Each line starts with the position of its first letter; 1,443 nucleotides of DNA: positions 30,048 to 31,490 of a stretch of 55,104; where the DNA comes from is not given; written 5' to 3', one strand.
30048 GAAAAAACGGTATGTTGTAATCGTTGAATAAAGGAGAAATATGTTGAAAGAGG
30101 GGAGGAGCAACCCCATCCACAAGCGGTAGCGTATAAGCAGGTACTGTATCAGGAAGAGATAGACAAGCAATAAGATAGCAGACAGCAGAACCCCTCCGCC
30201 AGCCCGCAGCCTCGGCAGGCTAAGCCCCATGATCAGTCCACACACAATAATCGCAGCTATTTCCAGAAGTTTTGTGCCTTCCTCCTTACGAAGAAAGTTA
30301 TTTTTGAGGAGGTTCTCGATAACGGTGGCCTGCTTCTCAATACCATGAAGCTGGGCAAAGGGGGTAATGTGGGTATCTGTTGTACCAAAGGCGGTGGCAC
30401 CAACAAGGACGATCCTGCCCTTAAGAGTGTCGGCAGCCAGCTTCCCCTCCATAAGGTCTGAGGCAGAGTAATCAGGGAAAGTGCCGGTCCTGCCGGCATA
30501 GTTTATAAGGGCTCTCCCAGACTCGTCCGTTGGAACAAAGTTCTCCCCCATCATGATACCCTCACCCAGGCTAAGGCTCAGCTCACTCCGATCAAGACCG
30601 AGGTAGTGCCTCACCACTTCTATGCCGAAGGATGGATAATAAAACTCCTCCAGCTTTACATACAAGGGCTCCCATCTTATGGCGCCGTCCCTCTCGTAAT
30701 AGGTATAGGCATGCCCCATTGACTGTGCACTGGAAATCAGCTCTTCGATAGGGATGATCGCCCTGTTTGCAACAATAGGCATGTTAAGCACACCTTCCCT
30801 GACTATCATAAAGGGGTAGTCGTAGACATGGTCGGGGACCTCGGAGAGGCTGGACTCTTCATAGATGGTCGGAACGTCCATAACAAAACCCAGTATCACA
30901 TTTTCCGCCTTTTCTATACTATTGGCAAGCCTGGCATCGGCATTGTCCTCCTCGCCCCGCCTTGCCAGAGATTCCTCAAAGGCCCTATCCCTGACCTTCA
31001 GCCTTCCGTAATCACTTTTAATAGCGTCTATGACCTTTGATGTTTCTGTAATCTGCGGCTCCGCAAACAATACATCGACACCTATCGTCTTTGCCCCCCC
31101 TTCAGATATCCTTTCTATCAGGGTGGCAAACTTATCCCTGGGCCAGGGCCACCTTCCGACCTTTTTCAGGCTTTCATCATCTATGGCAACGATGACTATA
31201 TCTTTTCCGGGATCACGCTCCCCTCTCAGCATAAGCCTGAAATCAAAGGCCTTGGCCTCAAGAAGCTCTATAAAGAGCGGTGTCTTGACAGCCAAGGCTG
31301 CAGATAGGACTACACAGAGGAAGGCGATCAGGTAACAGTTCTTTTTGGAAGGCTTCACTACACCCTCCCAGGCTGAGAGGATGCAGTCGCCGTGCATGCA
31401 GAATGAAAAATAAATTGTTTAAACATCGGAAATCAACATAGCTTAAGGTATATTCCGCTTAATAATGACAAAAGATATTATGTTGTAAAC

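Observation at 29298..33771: Candidate trans-envelope signalling module: TPR/beta-barrel OMP + FecR-domain protein with Pro-rich spacer + CHASE2 nucleotidyl cyclase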

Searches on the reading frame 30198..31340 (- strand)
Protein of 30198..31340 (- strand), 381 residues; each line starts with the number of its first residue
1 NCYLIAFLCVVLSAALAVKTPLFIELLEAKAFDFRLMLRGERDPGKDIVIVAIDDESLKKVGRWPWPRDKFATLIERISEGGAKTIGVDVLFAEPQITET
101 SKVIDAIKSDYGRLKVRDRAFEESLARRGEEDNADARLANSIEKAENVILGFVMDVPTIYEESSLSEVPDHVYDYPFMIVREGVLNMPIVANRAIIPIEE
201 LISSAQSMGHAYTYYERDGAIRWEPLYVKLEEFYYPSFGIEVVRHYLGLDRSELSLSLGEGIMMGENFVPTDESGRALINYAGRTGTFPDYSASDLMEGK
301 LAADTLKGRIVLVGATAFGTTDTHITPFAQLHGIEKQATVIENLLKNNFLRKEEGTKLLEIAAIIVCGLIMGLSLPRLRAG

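Call 38: find_homologous_proteins(query=window:30198-31340:-, max_evalue=0.00001)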
Query window:30198-31340:- (381 aa): 177 proteins with E <= 0.00001 among 8000 candidates; the best 120 are listed.
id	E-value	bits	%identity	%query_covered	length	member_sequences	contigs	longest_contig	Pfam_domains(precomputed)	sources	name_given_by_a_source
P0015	1.8e-120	421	59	82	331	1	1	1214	PF05226.17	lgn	-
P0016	4.9e-117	409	51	99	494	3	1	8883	PF05226.17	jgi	-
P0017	5.5e-82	294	42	94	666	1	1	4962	PF05226.17,PF00211.26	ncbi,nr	ncbi:MAG: adenylate/guanylate cyclase domain-containing protein [Mariprofundaceae bacterium]|nr:aden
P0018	2.0e-78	282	41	93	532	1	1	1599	PF05226.17,PF00211.26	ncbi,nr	ncbi:MAG: adenylate/guanylate cyclase domain-containing protein, partial [Mariprofundaceae bacterium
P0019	4.3e-69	252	36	99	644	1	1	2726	PF05226.17,PF00211.26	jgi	jgi:adenylate cyclase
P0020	2.7e-68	249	37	99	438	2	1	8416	PF05226.17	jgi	-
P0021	1.1e-67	247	37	99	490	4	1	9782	PF05226.17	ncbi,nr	ncbi:MAG: CHASE2 domain-containing protein [Proteobacteria bacterium]|nr:CHASE2 domain-containing pr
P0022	1.1e-62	231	36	99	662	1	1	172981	PF05226.17,PF00211.26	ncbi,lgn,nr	ncbi:MAG: adenylate/guanylate cyclase domain-containing protein [Nitrospirae bacterium]|nr:adenylate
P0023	7.1e-62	228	36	99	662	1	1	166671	PF05226.17,PF00211.26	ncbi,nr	ncbi:MAG: adenylate/guanylate cyclase domain-containing protein [Nitrospirae bacterium]|nr:adenylate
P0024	4.5e-61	225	38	89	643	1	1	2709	PF05226.17,PF00211.26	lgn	-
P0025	4.5e-54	202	33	96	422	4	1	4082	PF05226.17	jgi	jgi:adenylate cyclase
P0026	4.8e-54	202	33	99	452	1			PF05226.17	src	-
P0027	1.7e-53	200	34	98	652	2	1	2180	PF05226.17,PF00211.26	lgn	-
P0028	6.1e-53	199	33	99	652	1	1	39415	PF05226.17,PF00211.26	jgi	jgi:adenylate cyclase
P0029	2.0e-52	197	34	97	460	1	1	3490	PF05226.17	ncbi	-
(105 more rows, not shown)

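Call 47: find_related_loci(query=A3, collection=genome_contigs, flank=10000)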
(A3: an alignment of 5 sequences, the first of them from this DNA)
Query A3 (378 aa) in genome_contigs; peptide patterns used: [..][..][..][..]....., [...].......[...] (x = any residue, [..] = any of these).
600 stretches matched a pattern (row limit reached: there are more); 525 encode a relative of the query (tblastn E <= 1e-3); the best 80 are kept; 80 distinct loci.
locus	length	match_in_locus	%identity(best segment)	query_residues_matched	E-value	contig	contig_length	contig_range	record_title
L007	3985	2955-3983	40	1-338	5e-90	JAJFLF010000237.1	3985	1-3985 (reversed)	MAG: Mariprofundus sp. isolate OFTM13 OFTM13_236, whole genome shotgun sequence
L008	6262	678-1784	34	22-377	7e-64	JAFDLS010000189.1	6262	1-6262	MAG: Deltaproteobacteria bacterium isolate Meg22_810_Bin_229 Meg22_810_Bin_229_scaffold_62488, whole genome shotgun sequ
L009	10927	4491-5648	35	2-377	2e-63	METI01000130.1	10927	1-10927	MAG: candidate division NC10 bacterium RIFCSPLOWO2_12_FULL_66_18 rifcsplowo2_12_scaffold_31326, whole genome shotgun seq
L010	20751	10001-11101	35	23-376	4e-63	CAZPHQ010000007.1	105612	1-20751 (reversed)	MAG TPA_asm: uncultured Spirochaetia bacterium isolate SRP077602_co3_46 genome assembly, contig: NODE_81_length_105612_c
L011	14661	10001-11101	35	20-377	6e-62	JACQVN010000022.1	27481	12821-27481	MAG: Candidatus Methylomirabilota bacterium isolate NC_groundwater_1464_Ag_S-0.65um_65_130 S_p65_S5_coassembly_k141_1416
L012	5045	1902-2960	34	22-359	6e-61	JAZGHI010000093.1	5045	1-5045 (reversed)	MAG: Candidatus Adiutricales bacterium isolate SCS5bin.9 SCS5bin.9_93, whole genome shotgun sequence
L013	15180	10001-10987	34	2-355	2e-60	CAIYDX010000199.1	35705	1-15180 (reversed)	MAG: uncultured Geobacteraceae bacterium isolate AlinenLipids_bin-4284 genome assembly, contig: bin-4284:199/419, whole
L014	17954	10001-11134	33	2-377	9e-60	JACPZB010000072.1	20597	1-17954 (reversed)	MAG: Deltaproteobacteria bacterium isolate NC_groundwater_878_Pr1_S2p5_43_21 Montesol18_S2p5_coassembly_scaffold_676604,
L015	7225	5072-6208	33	6-376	7e-59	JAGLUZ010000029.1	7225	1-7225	MAG: Deltaproteobacteria bacterium isolate RS_11_47 ZL20.bin.47.fa_29, whole genome shotgun sequence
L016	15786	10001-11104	32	20-377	9e-59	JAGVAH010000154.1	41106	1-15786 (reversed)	MAG: Syntrophobacterales bacterium isolate DeMMO6_13 c_000000034089, whole genome shotgun sequence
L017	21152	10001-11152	32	2-378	7e-58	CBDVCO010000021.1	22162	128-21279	MAG TPA_asm: uncultured bacterium isolate SRR22302368_binner123_Refined_21 genome assembly, contig: ERZ25747235.637, who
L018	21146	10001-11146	33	4-378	9e-58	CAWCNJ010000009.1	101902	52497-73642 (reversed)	MAG: Endomicrobiales bacterium isolate MFD09286.bin.2.87 genome assembly, contig: contig_79172, whole genome shotgun seq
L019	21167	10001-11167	33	7-378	5e-57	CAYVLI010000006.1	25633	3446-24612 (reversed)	MAG TPA_asm: uncultured Nitrospinota bacterium isolate binchicken_co172_105 genome assembly, contig: NODE_1375_length_25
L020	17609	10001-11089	34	23-378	3e-57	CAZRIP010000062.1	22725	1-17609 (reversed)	MAG TPA_asm: uncultured Elusimicrobia sp. isolate binchicken_co54_389 genome assembly, contig: NODE_3951_length_22725_co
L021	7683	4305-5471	33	5-378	2e-57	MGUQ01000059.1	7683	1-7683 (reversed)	MAG: Elusimicrobia bacterium RIFCSPLOWO2_01_FULL_54_10 rifcsplowo2_01_scaffold_26573, whole genome shotgun sequence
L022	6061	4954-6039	33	3-353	2e-56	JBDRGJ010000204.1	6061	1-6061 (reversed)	MAG: bacterium isolate MEGAHIT-group-1.427 k141_4865245, whole genome shotgun sequence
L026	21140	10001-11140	30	8-378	6e-55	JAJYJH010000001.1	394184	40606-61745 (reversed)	MAG: bacterium isolate DBS2-1.bin156 NODE_11_length_394184_cov_4.443867, whole genome shotgun sequence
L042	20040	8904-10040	31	7-377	3e-45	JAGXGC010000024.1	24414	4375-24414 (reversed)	MAG: Sideroxydans sp. isolate LH_M3 k141_1110029, whole genome shotgun sequence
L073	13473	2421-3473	31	20-361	2e-41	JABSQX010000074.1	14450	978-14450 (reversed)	MAG: Myxococcales bacterium isolate DT_71 DT-Myxococcota-3_scaffold_74, whole genome shotgun sequence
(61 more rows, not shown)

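Call 53: search_protein_families(library=pfam, proteins=[L009:7113-7940:+, L018:12502-13320:+, L009:8299-9897:+, L014:13644-14963:+, L026:7862-9946:+, L022:748-1524:+, L022:1625-2566:+, L042:5539-6708:+, L042:6705-7586:+, L042:7588-8337:+], max_evalue=0.001)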
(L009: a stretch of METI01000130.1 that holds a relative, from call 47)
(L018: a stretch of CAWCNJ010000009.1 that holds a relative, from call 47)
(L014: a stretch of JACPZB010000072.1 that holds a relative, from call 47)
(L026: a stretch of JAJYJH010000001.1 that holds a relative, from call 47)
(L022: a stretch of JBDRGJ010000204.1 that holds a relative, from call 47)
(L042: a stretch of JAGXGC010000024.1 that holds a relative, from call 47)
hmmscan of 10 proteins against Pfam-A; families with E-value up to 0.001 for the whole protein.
L009:7113-7940:+ (275 aa): 3 families
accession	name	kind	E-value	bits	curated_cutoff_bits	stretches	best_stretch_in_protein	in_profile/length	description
PF13672.11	PP2C_2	-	1.3e-18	67.7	24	1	14-214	8-183/209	Protein phosphatase 2C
PF00481.26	PP2C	-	1.4e-14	54.8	20.3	1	29-245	35-255/255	Protein phosphatase 2C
PF07228.17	SpoIIE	-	9.9e-07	29.3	25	1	175-251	103-190/192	Stage II sporulation protein E (SpoIIE)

L018:12502-13320:+ (272 aa): 3 families
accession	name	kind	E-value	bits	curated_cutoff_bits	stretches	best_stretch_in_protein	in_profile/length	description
PF13672.11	PP2C_2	-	3.8e-18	66.2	24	1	15-228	9-192/209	Protein phosphatase 2C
PF00481.26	PP2C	-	5.7e-14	52.8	20.3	1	23-249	29-255/255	Protein phosphatase 2C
PF07228.17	SpoIIE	-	3.1e-05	24.5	25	1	167-256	90-191/192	Stage II sporulation protein E (SpoIIE)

L009:8299-9897:+ (532 aa): 3 families
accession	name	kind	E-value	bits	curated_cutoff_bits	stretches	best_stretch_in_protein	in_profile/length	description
PF00498.31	FHA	-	3.3e-34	117.5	20.7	2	323-383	2-65/67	FHA domain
PF16697.10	Yop-YscD_cpl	-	8e-22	77.8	33.2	2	314-382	11-81/94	Inner membrane component of T3SS, cytoplasmic domain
PF02597.26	ThiS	-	0.00042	21.2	22.5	0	362-385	48-70/76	ThiS family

L014:13644-14963:+ (439 aa): 2 families
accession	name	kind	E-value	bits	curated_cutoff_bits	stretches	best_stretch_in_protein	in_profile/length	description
PF00498.31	FHA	-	2.1e-33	115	20.7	2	249-311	1-66/67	FHA domain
PF16697.10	Yop-YscD_cpl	-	7.3e-21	74.7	33.2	2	242-311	12-83/94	Inner membrane component of T3SS, cytoplasmic domain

L026:7862-9946:+ (694 aa): 4 families
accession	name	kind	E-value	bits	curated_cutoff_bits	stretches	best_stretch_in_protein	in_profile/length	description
PF00069.31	Pkinase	-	6.9e-52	176.9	31.7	1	17-263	3-253/263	Protein kinase domain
PF07714.23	PK_Tyr_Ser-Thr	-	6e-33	114.7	23.1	1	16-262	2-249/258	Protein tyrosine and serine/threonine kinase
PF01636.29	APH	-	2e-08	34.7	23.2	0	29-130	13-108/239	Phosphotransferase enzyme family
PF03109.22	ABC1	-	4.1e-07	29.8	22.9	1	49-172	109-226/244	ABC1 atypical kinase-like domain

L022:748-1524:+ (258 aa): 3 families
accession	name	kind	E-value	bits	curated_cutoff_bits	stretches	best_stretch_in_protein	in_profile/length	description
PF12706.13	Lactamase_B_2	-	3.4e-19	69.7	27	1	41-228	3-200/200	Beta-lactamase superfamily domain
PF00753.33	Lactamase_B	-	6.6e-13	49.5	22.7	1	32-183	9-159/196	Metallo-beta-lactamase superfamily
PF23023.1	Anti-Pycsar_Apyc1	-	0.00014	21.9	50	1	33-90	24-81/250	Anti-Pycsar protein Apyc1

L022:1625-2566:+ (313 aa): 3 families
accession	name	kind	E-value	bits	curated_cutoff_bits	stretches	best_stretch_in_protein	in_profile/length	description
PF00072.30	Response_reg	-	4.7e-29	101.2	30.2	1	10-122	1-111/111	Response regulator receiver domain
PF00990.26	GGDEF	-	1.3e-12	48.2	23.8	1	137-233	6-102/161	Diguanylate cyclase, GGDEF domain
PF23198.2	PDE8A_N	-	0.00054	20.3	29.6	0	28-95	31-99/147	PDE8A-like, N-terminal domain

L042:5539-6708:+ (389 aa): 5 families
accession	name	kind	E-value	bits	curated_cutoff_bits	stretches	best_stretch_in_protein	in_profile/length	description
PF08442.15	ATP-grasp_2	-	4.2e-75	252.2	29.5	1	2-202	1-201/202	ATP-grasp domain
PF00549.24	Ligase_CoA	-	1.2e-34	119.7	24.5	1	262-382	1-128/128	CoA-ligase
PF24948.1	Citrate_synth_N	-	1.3e-15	57.8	83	1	3-226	5-228/232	ATP-citrate synthase ATP-grasp domain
PF13549.11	ATP-grasp_5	-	7.9e-09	35.6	27.6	1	4-216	11-219/221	ATP-grasp domain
PF01071.24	GARS_A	-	2.1e-05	24.9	27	1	9-100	7-87/194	Phosphoribosylglycinamide synthetase, ATP-grasp (A) domain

L042:6705-7586:+ (293 aa): 4 families
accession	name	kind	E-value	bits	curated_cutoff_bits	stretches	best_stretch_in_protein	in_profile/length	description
PF02629.25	CoA_binding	-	4.7e-24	85.4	22.3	1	6-102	1-97/97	CoA binding domain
PF00549.24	Ligase_CoA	-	1.5e-20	74.1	24.5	1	154-265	1-118/128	CoA-ligase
PF13607.11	Succ_CoA_lig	-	1.4e-08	35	27.4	1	148-254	1-106/138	Succinyl-CoA ligase like flavodoxin domain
PF13380.12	CoA_binding_2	-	5e-07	30.6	22.8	1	30-131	25-114/116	CoA binding domain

L042:7588-8337:+ (249 aa): 1 family
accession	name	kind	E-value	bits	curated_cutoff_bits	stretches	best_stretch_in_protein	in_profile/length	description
PF03741.22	TerC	-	1.4e-49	168.7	27.8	1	15-188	1-177/178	Integral membrane protein TerC family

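Call 58: search_protein_families(library=pfam, proteins=[L008:2851-3621:+, L008:3631-4392:+, L008:4409-6007:+, L016:8845-9525:+, L017:9327-9914:+, L017:12287-13579:+, L017:13847-15328:+, L019:12227-13480:+, L019:8826-9764:-, L073:1557-2276:+], max_evalue=0.001)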
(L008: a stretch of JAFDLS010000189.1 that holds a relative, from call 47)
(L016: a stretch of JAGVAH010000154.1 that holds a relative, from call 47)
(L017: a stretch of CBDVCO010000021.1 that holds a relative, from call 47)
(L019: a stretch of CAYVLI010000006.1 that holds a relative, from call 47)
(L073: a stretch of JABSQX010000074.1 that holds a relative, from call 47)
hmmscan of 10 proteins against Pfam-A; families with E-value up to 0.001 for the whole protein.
L008:2851-3621:+ (256 aa): 1 family
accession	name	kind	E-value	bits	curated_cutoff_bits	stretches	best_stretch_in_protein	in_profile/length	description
PF02405.21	MlaE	-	9.7e-84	280.6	22.5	1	43-254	1-212/212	Permease MlaE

L008:3631-4392:+ (253 aa): 2 families
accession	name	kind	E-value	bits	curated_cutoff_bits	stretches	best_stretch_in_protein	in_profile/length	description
PF00005.33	ABC_tran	-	4.6e-35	121.6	25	1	21-170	1-137/137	ABC transporter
PF13304.12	AAA_21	-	4.5e-06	27.4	27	0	140-204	236-301/304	AAA domain, putative AbiEii toxin, Type IV TA system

L008:4409-6007:+ (532 aa): 3 families
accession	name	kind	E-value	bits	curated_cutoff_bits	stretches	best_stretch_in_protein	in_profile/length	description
PF02470.25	MlaD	-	4.7e-19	68.8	25.1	1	38-113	2-81/81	MlaD protein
PF11887.13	Mce4_CUP1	-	2.5e-07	31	32.6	1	123-235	56-163/222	Cholesterol uptake porter CUP1 of Mce4, putative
PF25034.1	Spectrin_SYNE1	-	0.00043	20.4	35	0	256-326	31-98/188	Nesprin-1, spectrin repeats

L016:8845-9525:+ (226 aa): 0 families

L017:9327-9914:+ (195 aa): 13 families
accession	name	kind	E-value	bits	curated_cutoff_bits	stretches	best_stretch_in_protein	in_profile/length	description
PF07719.23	TPR_2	-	8.9e-11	41.5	27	0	146-172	5-31/34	Tetratricopeptide repeat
PF00515.34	TPR_1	-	4.4e-10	39.4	27.8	1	146-170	5-29/34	Tetratricopeptide repeat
PF12895.13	ANAPC3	-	5.8e-07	30.1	27.2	1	109-168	24-82/82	Anaphase-promoting complex, cyclosome, subunit 3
PF12569.14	NatA_aux_su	-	8.9e-07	28.7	33.3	1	59-136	175-254/515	N-terminal acetyltransferase A, auxiliary subunit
PF13181.12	TPR_8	-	2.5e-06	27.7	25.7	0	146-170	5-29/34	Tetratricopeptide repeat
PF13424.12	TPR_12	-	5.4e-06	27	30.1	0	145-171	5-32/77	Tetratricopeptide repeat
PF13432.12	TPR_16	-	1.1e-05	26.2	32.7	0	114-174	3-63/65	Tetratricopeptide repeat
PF09976.15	TPR_21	-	1.1e-05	25.7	25.5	0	112-174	117-178/193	Tetratricopeptide repeat-like domain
PF13428.12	TPR_14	-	4.4e-05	24.2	23.5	0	148-173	7-32/44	Tetratricopeptide repeat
PF25064.1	ARM_TT21_5th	-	7.1e-05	23.5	27.8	1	90-185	17-115/117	TT21 fifth ARM repeats domain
PF13174.12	TPR_6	-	9.8e-05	23.2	26.3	0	77-102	3-28/33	Tetratricopeptide repeat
PF14559.12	TPR_19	-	0.0001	23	25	0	90-133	7-50/68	Tetratricopeptide repeat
PF22871.2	AimR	-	0.00015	21.4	26.7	0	123-169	249-295/309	AimR transcriptional regulator-like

L017:12287-13579:+ (430 aa): 0 families

L017:13847-15328:+ (493 aa): 2 families
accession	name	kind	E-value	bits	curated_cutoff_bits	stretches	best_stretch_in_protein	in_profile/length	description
PF22352.2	K319L-like_PKD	-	1.1e-09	38.6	27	1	198-282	1-81/84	K319L-like, PKD domain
PF00801.26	PKD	-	1.3e-06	28.7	23.5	0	212-283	18-78/80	PKD domain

L019:12227-13480:+ (417 aa): 11 families
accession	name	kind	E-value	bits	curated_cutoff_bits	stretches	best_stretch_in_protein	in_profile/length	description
PF13646.12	HEAT_2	-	2.1e-92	304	27.7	7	72-154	3-87/88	HEAT repeats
PF03130.22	HEAT_PBS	-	2.1e-37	123.7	20.9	3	85-110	2-27/27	PBS lyase HEAT-like repeat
PF02985.28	HEAT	-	1.7e-36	121.2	23.5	1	292-318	3-29/31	HEAT repeat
PF13513.12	HEAT_EZ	-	2e-25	89.2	27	1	98-125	27-54/55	HEAT-like repeat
PF00514.29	Arm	-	2.1e-11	43.9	20.6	0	100-124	13-37/41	Armadillo/beta-catenin-like repeat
PF12717.13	Cnd1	-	1.8e-10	41.5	26.4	0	291-350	23-88/162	non-SMC mitotic condensation complex subunit 1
PF12755.13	Vac14_Fab1_bd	-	3e-07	31.4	22.1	0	256-282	25-51/97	Vacuolar 14 Fab1-binding region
PF25786.1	HEAT_GCN1_C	-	1.9e-05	25.1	27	0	256-317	25-95/151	GCN1-like, C-terminal HEAT repeats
PF22646.2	PPP2R1A-like_HEAT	-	7.2e-05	23.6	27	0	257-311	6-68/78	PPP2R1A-like HEAT repeat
PF23271.1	HEAT_GCN1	-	0.00047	20.4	27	0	258-338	39-121/190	Stalled ribosome sensor GCN1-like, HEAT repeats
PF21581.3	SCD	-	0.00062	20.5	27.5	0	297-327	38-68/75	Stromalin conservative domain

L019:8826-9764:- (312 aa): 1 family
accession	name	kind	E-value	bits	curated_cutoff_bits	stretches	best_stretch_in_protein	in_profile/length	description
PF01435.24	Peptidase_M48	-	1.9e-32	113.1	20.3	1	98-273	7-184/186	Peptidase family M48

L073:1557-2276:+ (239 aa): 0 families
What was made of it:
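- Tried and rejected: Spot checks of neighbours by Pfam agreed (calls 53, 58).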
